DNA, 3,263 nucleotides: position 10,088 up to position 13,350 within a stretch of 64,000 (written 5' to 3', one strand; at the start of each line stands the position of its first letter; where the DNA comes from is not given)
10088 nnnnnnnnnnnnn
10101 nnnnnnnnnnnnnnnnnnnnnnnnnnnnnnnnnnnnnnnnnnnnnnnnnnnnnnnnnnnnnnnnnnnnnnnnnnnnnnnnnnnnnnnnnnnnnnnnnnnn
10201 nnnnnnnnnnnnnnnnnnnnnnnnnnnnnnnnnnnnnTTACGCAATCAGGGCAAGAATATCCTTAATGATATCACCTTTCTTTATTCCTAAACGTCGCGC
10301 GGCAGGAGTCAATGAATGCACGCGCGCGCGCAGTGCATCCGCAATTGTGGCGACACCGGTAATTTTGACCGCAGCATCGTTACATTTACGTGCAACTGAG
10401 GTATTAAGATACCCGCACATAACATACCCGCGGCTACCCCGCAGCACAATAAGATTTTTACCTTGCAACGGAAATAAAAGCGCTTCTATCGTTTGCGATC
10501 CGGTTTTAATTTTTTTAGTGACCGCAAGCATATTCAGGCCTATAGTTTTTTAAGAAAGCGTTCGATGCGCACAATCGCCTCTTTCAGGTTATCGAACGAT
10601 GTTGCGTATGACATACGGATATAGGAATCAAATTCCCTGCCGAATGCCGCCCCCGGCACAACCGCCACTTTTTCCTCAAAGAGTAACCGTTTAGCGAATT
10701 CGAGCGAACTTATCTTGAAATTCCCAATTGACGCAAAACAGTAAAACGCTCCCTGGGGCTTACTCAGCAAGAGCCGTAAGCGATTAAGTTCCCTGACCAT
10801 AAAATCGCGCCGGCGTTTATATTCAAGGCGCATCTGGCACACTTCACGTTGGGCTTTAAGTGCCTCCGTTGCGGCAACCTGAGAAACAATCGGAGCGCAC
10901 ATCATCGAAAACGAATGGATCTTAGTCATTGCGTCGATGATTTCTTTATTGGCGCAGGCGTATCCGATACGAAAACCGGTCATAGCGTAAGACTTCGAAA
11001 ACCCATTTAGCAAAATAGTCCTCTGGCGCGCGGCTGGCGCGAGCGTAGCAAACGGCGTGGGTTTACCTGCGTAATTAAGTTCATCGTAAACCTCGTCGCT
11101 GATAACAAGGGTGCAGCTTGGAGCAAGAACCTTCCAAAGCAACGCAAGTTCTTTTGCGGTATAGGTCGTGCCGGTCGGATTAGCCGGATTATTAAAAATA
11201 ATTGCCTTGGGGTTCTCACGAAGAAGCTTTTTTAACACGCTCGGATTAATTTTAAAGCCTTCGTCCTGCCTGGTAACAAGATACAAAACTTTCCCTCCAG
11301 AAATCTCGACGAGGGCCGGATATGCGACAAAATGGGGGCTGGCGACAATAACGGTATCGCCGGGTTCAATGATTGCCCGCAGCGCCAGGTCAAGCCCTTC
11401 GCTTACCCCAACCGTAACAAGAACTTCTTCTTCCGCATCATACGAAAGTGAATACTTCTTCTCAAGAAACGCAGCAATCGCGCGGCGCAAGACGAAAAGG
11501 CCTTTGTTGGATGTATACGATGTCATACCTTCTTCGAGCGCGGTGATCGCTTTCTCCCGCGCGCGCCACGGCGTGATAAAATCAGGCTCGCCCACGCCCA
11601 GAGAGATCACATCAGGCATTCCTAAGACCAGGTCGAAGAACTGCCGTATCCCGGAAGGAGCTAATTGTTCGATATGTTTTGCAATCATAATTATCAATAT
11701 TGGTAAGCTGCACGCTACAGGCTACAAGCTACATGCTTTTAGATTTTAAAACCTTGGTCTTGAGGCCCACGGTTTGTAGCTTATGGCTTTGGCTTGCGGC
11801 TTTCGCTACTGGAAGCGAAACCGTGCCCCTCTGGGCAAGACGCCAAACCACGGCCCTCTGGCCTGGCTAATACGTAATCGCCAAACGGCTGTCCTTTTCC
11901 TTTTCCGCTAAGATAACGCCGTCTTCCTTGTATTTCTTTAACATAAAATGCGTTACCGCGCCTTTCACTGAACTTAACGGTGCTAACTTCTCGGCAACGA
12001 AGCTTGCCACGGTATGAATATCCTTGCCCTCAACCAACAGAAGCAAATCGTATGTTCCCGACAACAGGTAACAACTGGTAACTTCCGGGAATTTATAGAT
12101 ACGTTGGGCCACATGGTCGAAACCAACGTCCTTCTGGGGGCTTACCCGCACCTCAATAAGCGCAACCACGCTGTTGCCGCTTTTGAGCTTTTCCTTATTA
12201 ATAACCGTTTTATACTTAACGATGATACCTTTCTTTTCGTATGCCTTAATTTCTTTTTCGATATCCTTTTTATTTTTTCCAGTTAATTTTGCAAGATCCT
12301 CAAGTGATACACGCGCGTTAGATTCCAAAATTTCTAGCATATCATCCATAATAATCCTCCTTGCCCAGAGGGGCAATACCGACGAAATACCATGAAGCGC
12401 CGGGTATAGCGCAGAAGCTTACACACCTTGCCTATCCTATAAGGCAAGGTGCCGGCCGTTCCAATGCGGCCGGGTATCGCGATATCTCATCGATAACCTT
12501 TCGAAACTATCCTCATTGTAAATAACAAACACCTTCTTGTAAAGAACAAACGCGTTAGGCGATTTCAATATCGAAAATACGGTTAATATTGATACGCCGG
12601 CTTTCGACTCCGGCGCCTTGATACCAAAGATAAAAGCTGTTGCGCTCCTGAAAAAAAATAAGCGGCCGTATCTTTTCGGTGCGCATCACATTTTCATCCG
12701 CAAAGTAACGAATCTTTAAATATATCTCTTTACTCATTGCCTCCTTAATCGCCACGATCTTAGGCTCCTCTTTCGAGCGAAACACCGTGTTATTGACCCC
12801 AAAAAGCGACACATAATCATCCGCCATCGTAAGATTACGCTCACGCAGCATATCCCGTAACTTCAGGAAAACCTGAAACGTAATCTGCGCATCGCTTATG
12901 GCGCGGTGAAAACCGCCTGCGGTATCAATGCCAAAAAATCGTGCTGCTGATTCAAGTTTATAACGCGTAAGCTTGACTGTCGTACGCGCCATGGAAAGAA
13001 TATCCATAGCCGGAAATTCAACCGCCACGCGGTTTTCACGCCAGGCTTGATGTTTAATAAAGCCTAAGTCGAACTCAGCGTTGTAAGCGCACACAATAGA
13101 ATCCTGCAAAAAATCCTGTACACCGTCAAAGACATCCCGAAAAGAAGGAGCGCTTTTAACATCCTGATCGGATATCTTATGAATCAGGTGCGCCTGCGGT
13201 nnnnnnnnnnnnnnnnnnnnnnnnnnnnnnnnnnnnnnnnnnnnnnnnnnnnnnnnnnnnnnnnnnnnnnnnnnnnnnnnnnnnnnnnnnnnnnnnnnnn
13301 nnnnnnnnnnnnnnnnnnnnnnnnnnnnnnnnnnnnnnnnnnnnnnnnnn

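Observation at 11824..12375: Perfect 16-bp inverted repeat bracketing the lrp gene, with the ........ core present three times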

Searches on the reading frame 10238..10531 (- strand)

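Call 11: search_protein_families(library=pfam, proteins=[window:10238-10531:-])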
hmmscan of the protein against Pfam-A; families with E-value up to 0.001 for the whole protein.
window:10238-10531:- (97 aa): 1 family
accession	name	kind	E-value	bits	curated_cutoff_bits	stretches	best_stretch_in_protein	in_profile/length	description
PF08827.16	DUF1805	-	1.2e-16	61.1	29.5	1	38-94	1-62/64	Domain of unknown function (DUF1805)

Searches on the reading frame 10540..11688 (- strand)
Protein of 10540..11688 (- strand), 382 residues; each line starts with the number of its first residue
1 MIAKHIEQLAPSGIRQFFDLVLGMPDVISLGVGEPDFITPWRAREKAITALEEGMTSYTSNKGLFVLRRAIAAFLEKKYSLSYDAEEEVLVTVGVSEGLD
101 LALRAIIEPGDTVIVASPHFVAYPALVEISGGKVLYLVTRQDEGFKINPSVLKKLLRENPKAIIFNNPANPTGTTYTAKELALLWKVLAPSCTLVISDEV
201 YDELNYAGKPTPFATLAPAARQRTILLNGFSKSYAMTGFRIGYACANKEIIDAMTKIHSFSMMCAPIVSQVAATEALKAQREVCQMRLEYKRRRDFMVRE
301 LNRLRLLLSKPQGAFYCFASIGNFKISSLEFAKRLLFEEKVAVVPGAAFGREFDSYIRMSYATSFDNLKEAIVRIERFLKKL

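Call 11: search_protein_families(library=pfam, proteins=[window:10540-11688:-])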
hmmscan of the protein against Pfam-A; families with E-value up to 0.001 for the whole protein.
window:10540-11688:- (382 aa): 2 families
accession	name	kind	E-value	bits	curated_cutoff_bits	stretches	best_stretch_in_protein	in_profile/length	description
PF00155.27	Aminotran_1_2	-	5e-66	223.8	19.7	1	26-375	2-361/361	Aminotransferase class I and II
PF01041.23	DegT_DnrJ_EryC1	-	0.00024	20.9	19.8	1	86-165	39-118/360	DegT/DnrJ/EryC1/StrS aminotransferase family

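Call 12: search_protein_families(library=ncbifam, proteins=[window:10540-11688:-])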
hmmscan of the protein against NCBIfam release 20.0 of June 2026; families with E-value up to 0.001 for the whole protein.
window:10540-11688:- (382 aa): 75 families (the best 25 are shown)
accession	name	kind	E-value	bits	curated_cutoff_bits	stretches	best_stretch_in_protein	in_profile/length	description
NF005816.0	PRK07682.1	equivalog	8.1e-139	462.5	620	1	2-381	6-385/390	aminotransferase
NF005817.0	PRK07683.1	equivalog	5.8e-114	380.8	575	1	2-381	5-383/387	aminotransferase A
NF005588.0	PRK07309.1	equivalog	2.1e-105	352.8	576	1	3-381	8-388/391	pyridoxal phosphate-dependent aminotransferase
NF041091.1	asp_aminotase_Arch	equivalog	5.5e-98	328.2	550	1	26-380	28-376/376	aspartate aminotransferase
NF041364.1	GntC_guanitoxin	equivalog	6.9e-98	327.8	415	1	28-378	1-356/356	guanitoxin biosynthesis PLP-dependent (S)-gamma-hydroxy-L-arginine cyclodehydratase GntC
NF004975.0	PRK06348.1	equivalog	3.3e-85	286.4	549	1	2-378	6-382/384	pyridoxal phosphate-dependent aminotransferase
NF004769.0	PRK06107.1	equivalog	5.5e-83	279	617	1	26-381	34-400/402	aspartate transaminase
NF006229.0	PRK08361.1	equivalog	7.3e-82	275.4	624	1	2-381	10-390/391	aspartate aminotransferase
NF004770.0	PRK06108.1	subfamily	1.5e-77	261.1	422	1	3-381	14-394/396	pyridoxal phosphate-dependent aminotransferase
NF006514.0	PRK08960.1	equivalog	4e-70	236.6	554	1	26-381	33-387/388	pyridoxal phosphate-dependent aminotransferase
NF005601.0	PRK07337.1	equivalog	1.8e-69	234.8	496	1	25-380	35-393/394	pyridoxal phosphate-dependent aminotransferase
TIGR03540.1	DapC_direct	equivalog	9.7e-66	222.2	593.25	1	26-377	30-382/383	LL-diaminopimelate aminotransferase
NF006756.0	PRK09276.1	subfamily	1.4e-64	218.4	507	1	26-377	32-384/387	LL-diaminopimelate aminotransferase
NF006230.0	PRK08363.1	equivalog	1.6e-64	218.1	534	1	26-381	31-394/398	alanine aminotransferase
NF006569.0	PRK09082.1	subfamily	7.5e-64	216.2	420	1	27-377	32-385/386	methionine aminotransferase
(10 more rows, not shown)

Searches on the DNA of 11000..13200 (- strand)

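Call 6: search_rna_families(source=window, start=11000, end=13200, threshold=evalue, max_evalue=5)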
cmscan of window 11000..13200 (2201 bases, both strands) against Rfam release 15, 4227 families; matches with E-value up to 5: 0.
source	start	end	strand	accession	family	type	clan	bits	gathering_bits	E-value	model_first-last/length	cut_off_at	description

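Call 67: search_rna_families(sources=[L017, L068, L043, L080, L002, L004, L082], threshold=gathering)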
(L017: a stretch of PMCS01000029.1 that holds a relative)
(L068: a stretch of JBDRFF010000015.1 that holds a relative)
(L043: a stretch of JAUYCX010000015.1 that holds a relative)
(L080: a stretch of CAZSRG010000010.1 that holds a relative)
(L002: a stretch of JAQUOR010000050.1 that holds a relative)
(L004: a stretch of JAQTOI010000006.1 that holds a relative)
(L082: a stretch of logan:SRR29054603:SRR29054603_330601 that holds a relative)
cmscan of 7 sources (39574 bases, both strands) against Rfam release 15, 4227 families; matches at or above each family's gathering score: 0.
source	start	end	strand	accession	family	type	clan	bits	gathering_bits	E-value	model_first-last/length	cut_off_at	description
